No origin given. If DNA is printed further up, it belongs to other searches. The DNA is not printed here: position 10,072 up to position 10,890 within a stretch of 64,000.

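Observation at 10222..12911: AT-rich island with two tandem candidate modification-dependent restriction nucleases and an unknown membrane protein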

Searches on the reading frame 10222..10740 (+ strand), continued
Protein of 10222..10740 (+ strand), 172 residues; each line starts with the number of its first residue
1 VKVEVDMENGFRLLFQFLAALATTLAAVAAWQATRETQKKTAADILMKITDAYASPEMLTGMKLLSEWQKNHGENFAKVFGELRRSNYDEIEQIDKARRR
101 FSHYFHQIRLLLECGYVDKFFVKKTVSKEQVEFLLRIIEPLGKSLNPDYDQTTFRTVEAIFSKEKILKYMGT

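Call 73: search_protein_families(library=ncbifam, alignment_id=A4, max_evalue=0.01)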
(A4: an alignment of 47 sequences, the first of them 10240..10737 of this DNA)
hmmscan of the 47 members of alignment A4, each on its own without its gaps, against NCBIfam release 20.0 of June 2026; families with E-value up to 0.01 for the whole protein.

A. member 1, window:10240-10737:+ (166 aa): 0 families

B. families by the number of members that match (of 47 scanned): 4 families
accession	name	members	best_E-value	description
NF033726.0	borfam52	1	0.0017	P52 family lipoprotein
NF005226.0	PRK06722.1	1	0.0022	exonuclease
NF010696.0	PRK14096.1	1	0.0062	glucose-6-phosphate isomerase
NF011615.0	PRK15041.1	1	0.0068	methyl-accepting chemotaxis protein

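Call 89: list_cluster_members(proteins=[P0260, P0262, P0266, P0267, P0268, P0269, P0273, P0276, P0278, P0248])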
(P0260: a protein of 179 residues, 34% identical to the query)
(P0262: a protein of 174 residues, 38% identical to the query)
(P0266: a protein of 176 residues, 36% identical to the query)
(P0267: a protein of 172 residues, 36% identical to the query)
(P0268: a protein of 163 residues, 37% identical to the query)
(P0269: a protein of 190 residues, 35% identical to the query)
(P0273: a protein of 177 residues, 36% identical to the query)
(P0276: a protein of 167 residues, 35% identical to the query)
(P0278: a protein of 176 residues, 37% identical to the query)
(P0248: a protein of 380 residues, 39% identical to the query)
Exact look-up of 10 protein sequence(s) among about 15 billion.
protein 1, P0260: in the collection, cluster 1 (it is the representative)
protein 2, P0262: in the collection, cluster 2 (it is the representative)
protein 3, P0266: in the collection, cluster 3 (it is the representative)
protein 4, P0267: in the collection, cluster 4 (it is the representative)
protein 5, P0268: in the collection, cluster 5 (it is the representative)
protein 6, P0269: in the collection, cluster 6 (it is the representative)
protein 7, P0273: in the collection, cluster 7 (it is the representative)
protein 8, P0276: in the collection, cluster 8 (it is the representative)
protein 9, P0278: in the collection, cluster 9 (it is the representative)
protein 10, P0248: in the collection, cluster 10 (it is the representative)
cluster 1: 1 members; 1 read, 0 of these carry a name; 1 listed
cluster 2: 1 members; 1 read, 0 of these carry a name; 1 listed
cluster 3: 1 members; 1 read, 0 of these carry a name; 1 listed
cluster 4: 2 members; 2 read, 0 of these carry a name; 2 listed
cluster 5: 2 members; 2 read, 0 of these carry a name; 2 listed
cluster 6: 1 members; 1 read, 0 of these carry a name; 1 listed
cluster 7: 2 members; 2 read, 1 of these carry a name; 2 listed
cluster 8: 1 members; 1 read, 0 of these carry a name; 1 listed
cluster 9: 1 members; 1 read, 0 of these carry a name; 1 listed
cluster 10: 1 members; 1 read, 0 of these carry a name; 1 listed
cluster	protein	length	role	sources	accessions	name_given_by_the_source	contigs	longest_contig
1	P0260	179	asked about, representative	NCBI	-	-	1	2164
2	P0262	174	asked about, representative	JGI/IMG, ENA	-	-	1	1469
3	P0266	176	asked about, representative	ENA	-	-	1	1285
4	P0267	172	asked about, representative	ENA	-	-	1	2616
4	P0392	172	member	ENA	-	-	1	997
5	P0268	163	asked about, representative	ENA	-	-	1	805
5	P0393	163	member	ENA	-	-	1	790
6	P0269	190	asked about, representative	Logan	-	-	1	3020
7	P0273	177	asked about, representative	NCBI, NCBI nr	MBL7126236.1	MAG: hypothetical protein ISS58_03365 [Dehalococcoidales bacterium] | hypothetical protein [Dehalococcoidales bacterium]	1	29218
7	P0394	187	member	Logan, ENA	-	-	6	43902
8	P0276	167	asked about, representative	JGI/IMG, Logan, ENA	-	-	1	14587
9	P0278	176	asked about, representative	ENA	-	-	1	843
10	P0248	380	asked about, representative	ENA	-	-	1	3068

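Call 90: find_encoding_contigs(protein=P0273, flank=7000, max_places=1)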
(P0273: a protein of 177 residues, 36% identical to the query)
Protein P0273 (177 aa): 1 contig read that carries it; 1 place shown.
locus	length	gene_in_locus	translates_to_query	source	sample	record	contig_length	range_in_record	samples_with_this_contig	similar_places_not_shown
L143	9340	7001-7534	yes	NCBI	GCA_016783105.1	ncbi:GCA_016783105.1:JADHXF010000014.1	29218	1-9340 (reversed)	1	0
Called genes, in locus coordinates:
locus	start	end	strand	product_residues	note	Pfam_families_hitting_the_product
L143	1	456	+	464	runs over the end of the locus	PF12390:Se-cys_synth_N, PF03841:SelA, PF01041:DegT_DnrJ_EryC1 (weak)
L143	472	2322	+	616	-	PF00009:GTP_EFTU, PF01926:MMR_HSR1 (faint), PF03144:GTP_EFTU_D2, PF25461:Beta-barrel_SelB, PF09106:WHD_2nd_SelB, PF09107:WHD_3rd_SelB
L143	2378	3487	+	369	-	PF21088:MS_channel_1st, PF00924:MS_channel_2nd, PF21082:MS_channel_3rd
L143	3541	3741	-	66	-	-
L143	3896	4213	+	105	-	-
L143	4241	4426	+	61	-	PF01187:MIF (weak), PF01361:Tautomerase, PF14552:Tautomerase_2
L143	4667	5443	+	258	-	PF00106:adh_short, PF01370:Epimerase (weak), PF08659:KR, PF13561:adh_short_C2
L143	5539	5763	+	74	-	-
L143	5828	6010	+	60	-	PF09723:Zn_ribbon_8, PF26408:DUF8106 (faint), PF01396:Zn_ribbon_Top1 (faint), PF13248:Zn_ribbon_3 (faint)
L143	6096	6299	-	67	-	-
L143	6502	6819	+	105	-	-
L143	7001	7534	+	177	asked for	-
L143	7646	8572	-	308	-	PF00892:EamA, PF03151:TPT (faint), PF00892:EamA (weak)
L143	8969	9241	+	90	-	PF14947:HTH_45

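Call 91: find_encoding_contigs(protein=P0276, flank=7000, max_places=1)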
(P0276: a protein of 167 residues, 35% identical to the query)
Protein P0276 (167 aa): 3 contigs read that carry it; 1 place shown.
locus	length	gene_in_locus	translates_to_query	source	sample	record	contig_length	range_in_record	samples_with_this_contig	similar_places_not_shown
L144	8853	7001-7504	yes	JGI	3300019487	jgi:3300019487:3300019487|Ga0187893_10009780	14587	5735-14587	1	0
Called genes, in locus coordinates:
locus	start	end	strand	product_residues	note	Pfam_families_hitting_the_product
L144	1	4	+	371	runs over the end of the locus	PF00154:RecA_N, PF06745:ATPase (faint), PF08423:Rad51, PF27531:MT3502_N (weak), PF21096:RecA_C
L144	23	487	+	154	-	PF21982:RecX_HTH1 (weak), PF02631:RecX_HTH2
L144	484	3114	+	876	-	PF01411:tRNA-synt_2c, PF07973:tRNA_SAD, PF02272:DHHA1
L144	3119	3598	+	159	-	PF03652:RuvX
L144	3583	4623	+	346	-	PF02618:YceG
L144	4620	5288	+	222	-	PF01791:DeoC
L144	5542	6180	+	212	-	-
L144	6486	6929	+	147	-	-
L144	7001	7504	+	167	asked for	-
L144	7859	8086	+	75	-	-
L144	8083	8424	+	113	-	PF02452:PemK_toxin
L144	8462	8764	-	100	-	-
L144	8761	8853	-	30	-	?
